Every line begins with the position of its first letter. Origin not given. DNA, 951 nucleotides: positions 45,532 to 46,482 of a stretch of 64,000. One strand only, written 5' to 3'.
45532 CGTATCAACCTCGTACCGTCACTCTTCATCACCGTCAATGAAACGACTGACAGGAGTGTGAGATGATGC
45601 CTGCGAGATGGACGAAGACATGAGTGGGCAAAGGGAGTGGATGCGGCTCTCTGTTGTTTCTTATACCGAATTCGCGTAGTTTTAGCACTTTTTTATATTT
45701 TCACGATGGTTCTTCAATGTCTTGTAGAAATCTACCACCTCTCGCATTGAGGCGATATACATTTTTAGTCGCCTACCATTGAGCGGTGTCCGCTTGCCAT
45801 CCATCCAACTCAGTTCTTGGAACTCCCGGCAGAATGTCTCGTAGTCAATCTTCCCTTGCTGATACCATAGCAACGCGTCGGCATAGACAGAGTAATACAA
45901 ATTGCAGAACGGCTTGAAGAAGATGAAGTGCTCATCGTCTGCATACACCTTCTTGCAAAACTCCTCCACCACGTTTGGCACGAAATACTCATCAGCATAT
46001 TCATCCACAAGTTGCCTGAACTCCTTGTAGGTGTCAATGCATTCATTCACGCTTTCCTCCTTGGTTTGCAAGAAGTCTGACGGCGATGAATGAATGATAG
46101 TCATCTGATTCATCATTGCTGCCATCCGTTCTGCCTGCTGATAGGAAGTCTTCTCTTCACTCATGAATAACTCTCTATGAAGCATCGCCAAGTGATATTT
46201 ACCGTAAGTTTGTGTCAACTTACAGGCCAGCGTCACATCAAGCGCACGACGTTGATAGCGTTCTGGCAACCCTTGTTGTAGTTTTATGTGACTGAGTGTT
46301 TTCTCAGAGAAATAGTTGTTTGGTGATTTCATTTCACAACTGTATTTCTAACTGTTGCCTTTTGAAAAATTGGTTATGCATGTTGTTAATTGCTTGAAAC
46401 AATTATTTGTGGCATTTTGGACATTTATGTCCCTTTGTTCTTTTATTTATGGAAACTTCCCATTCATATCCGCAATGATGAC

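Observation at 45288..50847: AT-rich five-gene island between ~56-bp direct repeats: candidate undescribed defence-like module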

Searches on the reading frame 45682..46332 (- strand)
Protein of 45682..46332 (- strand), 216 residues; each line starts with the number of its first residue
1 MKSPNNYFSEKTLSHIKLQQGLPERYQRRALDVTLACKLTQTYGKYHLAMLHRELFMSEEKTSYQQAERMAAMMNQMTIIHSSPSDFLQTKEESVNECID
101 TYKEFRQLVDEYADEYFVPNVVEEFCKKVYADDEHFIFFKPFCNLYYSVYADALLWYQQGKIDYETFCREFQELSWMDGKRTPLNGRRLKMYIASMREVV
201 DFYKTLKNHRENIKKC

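Call 4: search_protein_families(library=pfam, proteins=[window:45682-46332:-], max_evalue=0.01)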
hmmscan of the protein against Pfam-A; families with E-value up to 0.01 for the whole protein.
window:45682-46332:- (216 aa): 0 families

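Call 5: search_protein_families(library=padloc, proteins=[window:45682-46332:-], max_evalue=0.01)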
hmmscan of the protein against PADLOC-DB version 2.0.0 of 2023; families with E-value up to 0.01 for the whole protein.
window:45682-46332:- (216 aa): 1 family
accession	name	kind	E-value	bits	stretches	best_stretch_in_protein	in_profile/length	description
PDLC01104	Cas9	-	0.0099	13.9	0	84-172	54-116/174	Cas9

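Call 6: search_protein_families(library=ncbifam, proteins=[window:45682-46332:-], max_evalue=0.01)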
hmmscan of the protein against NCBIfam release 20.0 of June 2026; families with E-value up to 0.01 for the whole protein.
window:45682-46332:- (216 aa): 0 families

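Call 34: search_protein_families(library=phrogs, proteins=[window:45682-46332:-], max_evalue=0.01)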
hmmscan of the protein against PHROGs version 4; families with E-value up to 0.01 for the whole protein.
window:45682-46332:- (216 aa): 0 families

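Call 37: search_solved_structures(query=window:45682-46332:-, max_evalue=1)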
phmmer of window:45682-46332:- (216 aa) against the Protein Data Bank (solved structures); distinct sequences matched with E-value up to 1: 2.
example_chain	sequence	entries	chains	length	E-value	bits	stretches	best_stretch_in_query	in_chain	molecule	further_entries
4are_A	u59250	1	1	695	0.26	14.3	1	91-133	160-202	COLLAGENASE G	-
2y3u_A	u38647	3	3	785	0.32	14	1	91-133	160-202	COLLAGENASE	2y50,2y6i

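Call 51: find_homologous_proteins(query=window:45682-46332:-)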
Query window:45682-46332:- (216 aa): 539 proteins with E <= 0.001 among 619 candidates; the best 120 are listed.
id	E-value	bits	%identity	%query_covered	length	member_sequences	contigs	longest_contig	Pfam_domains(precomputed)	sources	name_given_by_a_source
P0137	1.2e-143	494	100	100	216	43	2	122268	-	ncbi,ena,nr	ncbi:MAG: hypothetical protein IKQ62_00295 [Bacteroidaceae bacterium]|nr:hypothetical protein [Bacte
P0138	6.5e-122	423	86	98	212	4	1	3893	-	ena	-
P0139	1.1e-119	416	85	97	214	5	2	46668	-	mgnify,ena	mgnify:CR=1 FL=1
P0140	3.4e-119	414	87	95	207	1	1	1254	-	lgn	-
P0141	4.0e-119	414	87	95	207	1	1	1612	-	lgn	-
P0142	1.5e-118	412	91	93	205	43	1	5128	-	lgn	-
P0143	1.9e-118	412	87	95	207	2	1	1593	-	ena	-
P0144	3.3e-117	408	89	93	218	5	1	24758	-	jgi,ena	-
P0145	8.4e-117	406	87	94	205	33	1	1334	-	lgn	-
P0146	9.5e-117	406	86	95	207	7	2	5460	-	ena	-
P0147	9.4e-116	403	82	98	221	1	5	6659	-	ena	-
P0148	8.0e-115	400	87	93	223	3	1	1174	-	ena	-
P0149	1.8e-114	399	85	94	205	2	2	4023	-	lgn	-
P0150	6.3e-113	394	87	93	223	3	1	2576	-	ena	-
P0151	1.0e-112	393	84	93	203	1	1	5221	-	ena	-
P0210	4.1e-104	365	77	97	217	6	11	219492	-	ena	-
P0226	2.2e-103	362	73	99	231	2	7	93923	-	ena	-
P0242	1.4e-102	360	77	94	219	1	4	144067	-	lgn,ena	-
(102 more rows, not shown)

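Call 52: find_encoding_contigs(protein=P0210, flank=10000, max_places=4)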
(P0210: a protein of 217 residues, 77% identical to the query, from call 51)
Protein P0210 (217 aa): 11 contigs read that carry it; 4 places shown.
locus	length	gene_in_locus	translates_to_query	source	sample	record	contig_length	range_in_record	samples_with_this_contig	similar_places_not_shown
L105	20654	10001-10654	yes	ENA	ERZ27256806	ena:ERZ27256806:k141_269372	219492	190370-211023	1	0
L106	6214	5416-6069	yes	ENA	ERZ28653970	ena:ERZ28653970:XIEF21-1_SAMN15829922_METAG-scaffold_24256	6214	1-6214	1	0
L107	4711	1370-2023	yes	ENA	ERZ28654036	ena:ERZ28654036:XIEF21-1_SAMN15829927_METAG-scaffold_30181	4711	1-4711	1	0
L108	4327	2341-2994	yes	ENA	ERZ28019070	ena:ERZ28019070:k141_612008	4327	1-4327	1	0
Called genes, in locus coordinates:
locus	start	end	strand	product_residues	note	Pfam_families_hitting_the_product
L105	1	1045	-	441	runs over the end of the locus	PF02321:OEP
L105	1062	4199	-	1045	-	PF00873:ACR_tran, PF03176:MMPL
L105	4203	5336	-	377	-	PF25919:BSH_CusB (faint), PF25917:BSH_RND, PF25973:BSH_CzcB, PF25944:Beta-barrel_RND (weak), PF25989:YknX_C (weak)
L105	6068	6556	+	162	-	-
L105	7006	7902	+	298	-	-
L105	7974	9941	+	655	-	PF14311:DUF4379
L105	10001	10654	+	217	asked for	-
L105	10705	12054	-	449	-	-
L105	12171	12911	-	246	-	PF05635:23S_rRNA_IVP (weak), PF01396:Zn_ribbon_Top1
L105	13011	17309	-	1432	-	PF22847:Glyco_hydro_43_rel, PF24067:Beta-prop_BT_1020, PF13088:BNR_2 (weak), PF22585:Sialidase-like_CBM, PF22422:MGH1-like_GH, PF03633:Glyco_hydro_65C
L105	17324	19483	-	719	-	-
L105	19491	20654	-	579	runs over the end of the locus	PF00595:PDZ (faint), PF13180:PDZ_2, PF17820:PDZ_6, PF03572:Peptidase_S41, PF28547:CHD_PDZ-protease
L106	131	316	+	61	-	-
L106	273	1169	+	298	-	-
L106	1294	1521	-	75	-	-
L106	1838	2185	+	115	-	PF05534:HicB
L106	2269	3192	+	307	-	PF14022:DUF4238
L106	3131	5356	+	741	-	PF01155:HypA (faint), PF05265:DUF723, PF14311:DUF4379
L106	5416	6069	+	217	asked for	-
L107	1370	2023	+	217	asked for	-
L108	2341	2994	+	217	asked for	-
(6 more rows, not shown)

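Call 68: predict_structure(alignment_id=A5)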
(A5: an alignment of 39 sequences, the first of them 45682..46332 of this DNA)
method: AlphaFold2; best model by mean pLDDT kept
length: 216 residues; sequences in the alignment: 39
mean_pLDDT: 51.8   pTM: 0.47
mean pLDDT of the five models: 51.8, 49.4, 49.0, 47.9, 43.2
residues with pLDDT >= 90: 0; 70-90: 6; 50-70: 121; < 50: 89
segments of 3 or more residues with pLDDT < 50: 1-18, 20-22, 33-89, 182-186, 214-216
pLDDT, mean of each block of 10 residues (from residue 1): 34 44 52 44 44 42 39 32 36 57 64 63 61 58 64 62 71 58 49 54 62 48
secondary structure, 60 per line:
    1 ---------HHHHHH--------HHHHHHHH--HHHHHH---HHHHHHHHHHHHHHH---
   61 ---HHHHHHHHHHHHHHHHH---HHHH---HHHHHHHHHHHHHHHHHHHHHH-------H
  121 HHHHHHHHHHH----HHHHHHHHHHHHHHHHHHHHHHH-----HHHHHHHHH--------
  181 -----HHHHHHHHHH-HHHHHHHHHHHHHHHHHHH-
elements in order: H10-15 H24-31 H34-39 H43-57 H64-80 H84-87 H91-112 H120-131 H136-158 H164-172 H186-195 H197-215

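Call 79: find_encoding_contigs(protein=P0242, flank=9000, max_places=4)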
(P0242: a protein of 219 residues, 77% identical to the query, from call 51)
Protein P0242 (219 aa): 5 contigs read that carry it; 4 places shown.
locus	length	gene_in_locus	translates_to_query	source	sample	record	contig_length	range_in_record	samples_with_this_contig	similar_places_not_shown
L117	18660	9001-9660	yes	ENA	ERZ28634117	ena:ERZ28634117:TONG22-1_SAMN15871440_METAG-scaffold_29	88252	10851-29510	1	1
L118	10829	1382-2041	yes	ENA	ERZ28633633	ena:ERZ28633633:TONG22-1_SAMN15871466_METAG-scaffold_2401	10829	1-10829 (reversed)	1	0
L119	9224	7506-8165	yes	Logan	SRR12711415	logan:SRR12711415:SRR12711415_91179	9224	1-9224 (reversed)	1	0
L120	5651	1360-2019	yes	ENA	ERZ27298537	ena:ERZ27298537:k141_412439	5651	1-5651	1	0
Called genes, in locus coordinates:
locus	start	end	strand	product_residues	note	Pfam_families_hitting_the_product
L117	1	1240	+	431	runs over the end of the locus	PF01385:OrfB_IS605, PF07282:Cas12f1-like_TNB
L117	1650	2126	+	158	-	-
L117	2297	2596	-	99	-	-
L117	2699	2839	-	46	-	-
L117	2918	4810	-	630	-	-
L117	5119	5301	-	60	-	-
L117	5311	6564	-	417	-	-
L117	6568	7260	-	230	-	PF14103:DUF4276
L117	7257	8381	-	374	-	PF02463:SMC_N, PF11398:DUF2813 (faint), PF13175:AAA_15 (faint), PF00005:ABC_tran (faint), PF13304:AAA_21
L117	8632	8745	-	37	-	-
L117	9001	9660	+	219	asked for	-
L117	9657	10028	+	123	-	PF12952:DUF3841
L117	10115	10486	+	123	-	-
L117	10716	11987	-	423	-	PF01053:Cys_Met_Meta_PP, PF01041:DegT_DnrJ_EryC1 (weak)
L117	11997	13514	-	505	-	PF00155:Aminotran_1_2, PF00266:Aminotran_5, PF01041:DegT_DnrJ_EryC1, PF01212:Beta_elim_lyase, PF01053:Cys_Met_Meta_PP (weak)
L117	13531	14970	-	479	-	PF00027:cNMP_binding, PF19307:SrpI-like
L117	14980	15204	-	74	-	PF01206:TusA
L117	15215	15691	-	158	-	PF02635:DsrE (faint), PF13686:DrsE_2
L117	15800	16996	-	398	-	PF00375:SDF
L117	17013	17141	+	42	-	-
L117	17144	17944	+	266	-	PF00899:ThiF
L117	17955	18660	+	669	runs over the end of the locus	PF07715:Plug (weak), PF00593:TonB_dep_Rec_b-barrel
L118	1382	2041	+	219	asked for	-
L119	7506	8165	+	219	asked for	-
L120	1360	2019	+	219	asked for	-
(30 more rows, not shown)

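Call 80: find_encoding_contigs(protein=P0226, flank=9000, max_places=4)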
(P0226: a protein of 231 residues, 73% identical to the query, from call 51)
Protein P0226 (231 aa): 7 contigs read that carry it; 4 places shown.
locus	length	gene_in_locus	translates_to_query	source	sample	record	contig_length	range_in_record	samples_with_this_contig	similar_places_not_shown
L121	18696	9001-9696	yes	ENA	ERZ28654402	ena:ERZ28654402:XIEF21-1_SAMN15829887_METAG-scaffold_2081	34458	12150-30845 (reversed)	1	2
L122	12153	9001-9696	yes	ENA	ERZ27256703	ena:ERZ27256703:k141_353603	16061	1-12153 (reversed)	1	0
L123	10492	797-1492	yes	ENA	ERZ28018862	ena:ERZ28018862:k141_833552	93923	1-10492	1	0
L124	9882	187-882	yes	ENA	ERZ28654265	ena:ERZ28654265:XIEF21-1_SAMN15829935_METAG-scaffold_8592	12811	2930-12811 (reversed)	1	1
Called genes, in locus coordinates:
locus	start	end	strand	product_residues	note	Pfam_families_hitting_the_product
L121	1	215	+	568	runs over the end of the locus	-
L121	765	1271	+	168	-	-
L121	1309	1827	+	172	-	-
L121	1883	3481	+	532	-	-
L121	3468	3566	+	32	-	-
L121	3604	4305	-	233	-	-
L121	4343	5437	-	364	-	PF01906:YbjQ_1, PF23025:YbjQ_2 (weak)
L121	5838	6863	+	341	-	-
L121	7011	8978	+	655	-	PF14311:DUF4379, PF01155:HypA (faint), PF14311:DUF4379, PF18741:MTES_1575 (weak), PF14311:DUF4379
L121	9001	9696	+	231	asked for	-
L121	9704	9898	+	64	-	PF01047:MarR (weak), PF01978:TrmB (weak), PF08279:HTH_11, PF13412:HTH_24, PF25213:HVO_A0261_N (weak)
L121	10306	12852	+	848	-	PF00690:Cation_ATPase_N, PF00122:E1-E2_ATPase, PF00702:Hydrolase, PF13246:Cation_ATPase, PF00689:Cation_ATPase_C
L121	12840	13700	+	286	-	PF06574:FAD_syn, PF01687:Flavokinase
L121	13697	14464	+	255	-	PF02517:Rce1-like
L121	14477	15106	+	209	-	PF01351:RNase_HII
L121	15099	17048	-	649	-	PF14508:GH97_N, PF10566:Glyco_hydro_97, PF14509:GH97_C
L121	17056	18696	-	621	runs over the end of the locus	PF07488:Glyco_hydro_67M, PF07477:Glyco_hydro_67C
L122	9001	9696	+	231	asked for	-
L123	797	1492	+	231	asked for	-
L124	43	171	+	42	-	-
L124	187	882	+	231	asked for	-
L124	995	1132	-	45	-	-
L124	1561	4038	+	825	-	PF00690:Cation_ATPase_N, PF00122:E1-E2_ATPase, PF00702:Hydrolase, PF13246:Cation_ATPase, PF00689:Cation_ATPase_C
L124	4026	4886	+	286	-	PF06574:FAD_syn, PF01687:Flavokinase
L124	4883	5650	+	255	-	PF02517:Rce1-like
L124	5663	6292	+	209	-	PF01351:RNase_HII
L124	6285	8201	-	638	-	PF14508:GH97_N, PF10566:Glyco_hydro_97, PF14509:GH97_C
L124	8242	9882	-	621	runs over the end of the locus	PF07488:Glyco_hydro_67M, PF07477:Glyco_hydro_67C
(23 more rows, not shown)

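Call 82: search_protein_families(library=pfam, proteins=[L105:7006-7902:+], max_evalue=0.01)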
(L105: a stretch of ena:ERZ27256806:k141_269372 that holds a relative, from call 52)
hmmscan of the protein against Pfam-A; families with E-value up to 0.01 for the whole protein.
L105:7006-7902:+ (298 aa): 0 families

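Call 99: search_protein_representatives(alignment_id=A5)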
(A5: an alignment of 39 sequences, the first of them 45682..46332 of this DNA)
Query: 39 sequences, 214 profile positions. Proteins with E-value up to 0.001 (for the whole library): 219; up to 1e-10: 110; up to 1e-30: 23. The best 150 are listed.
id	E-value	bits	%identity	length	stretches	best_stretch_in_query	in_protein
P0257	3.7e-68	245.6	-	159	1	3-133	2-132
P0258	2.2e-67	243.1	-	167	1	2-130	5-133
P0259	1.3e-64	234.0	-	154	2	3-103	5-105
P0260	8.2e-62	224.9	-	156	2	4-97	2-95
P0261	3.0e-58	213.2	-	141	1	3-123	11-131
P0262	3.6e-58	213.0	-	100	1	109-207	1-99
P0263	2.3e-55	203.9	-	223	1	4-208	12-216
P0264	1.1e-52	195.0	-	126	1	113-210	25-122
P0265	1.5e-52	194.7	-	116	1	6-111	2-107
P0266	1.6e-46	174.9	-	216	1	4-209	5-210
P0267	2.2e-46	174.5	-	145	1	2-98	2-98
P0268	5.2e-46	173.3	-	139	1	4-103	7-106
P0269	1.2e-43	165.5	-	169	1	3-109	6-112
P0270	3.1e-40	154.4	-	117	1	137-209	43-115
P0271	2.8e-37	144.7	-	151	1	50-145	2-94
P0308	1.6e-21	93.2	-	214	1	19-210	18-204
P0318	9.8e-20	87.4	-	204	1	6-186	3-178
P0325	3.4e-18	82.3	-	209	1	23-200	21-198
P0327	1.2e-17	80.5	-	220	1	37-210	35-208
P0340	3.5e-15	72.5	-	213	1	37-211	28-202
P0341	3.6e-15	72.5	-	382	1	37-207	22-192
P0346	4.7e-14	68.8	-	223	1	5-207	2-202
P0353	5.9e-13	65.2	-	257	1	14-209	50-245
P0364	5.6e-11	58.8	-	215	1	7-207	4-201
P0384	2.5e-09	53.4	-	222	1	33-212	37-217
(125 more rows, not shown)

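Call 100: search_protein_families(library=pfam, proteins=[P0308, P0318, P0325, P0327, P0340, P0341, P0346, P0353, P0364, P0384], max_evalue=0.01)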
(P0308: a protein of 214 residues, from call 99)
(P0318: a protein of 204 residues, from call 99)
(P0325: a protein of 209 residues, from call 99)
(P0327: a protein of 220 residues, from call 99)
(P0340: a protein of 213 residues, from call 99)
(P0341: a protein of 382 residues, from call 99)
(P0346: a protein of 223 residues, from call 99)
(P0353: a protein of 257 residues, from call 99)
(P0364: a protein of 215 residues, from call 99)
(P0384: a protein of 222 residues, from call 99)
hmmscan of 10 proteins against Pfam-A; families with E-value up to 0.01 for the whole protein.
P0308 (214 aa): 0 families

P0318 (204 aa): 1 family
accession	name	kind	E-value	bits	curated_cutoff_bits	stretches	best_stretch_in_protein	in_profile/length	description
PF07906.18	Toxin_15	-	0.0099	15.9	25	0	6-64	25-89/278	ShET2 enterotoxin, N-terminal region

P0325 (209 aa): 0 families

P0327 (220 aa): 0 families

P0340 (213 aa): 0 families

P0341 (382 aa): 0 families

P0346 (223 aa): 0 families

P0353 (257 aa): 0 families

P0364 (215 aa): 0 families

P0384 (222 aa): 0 families
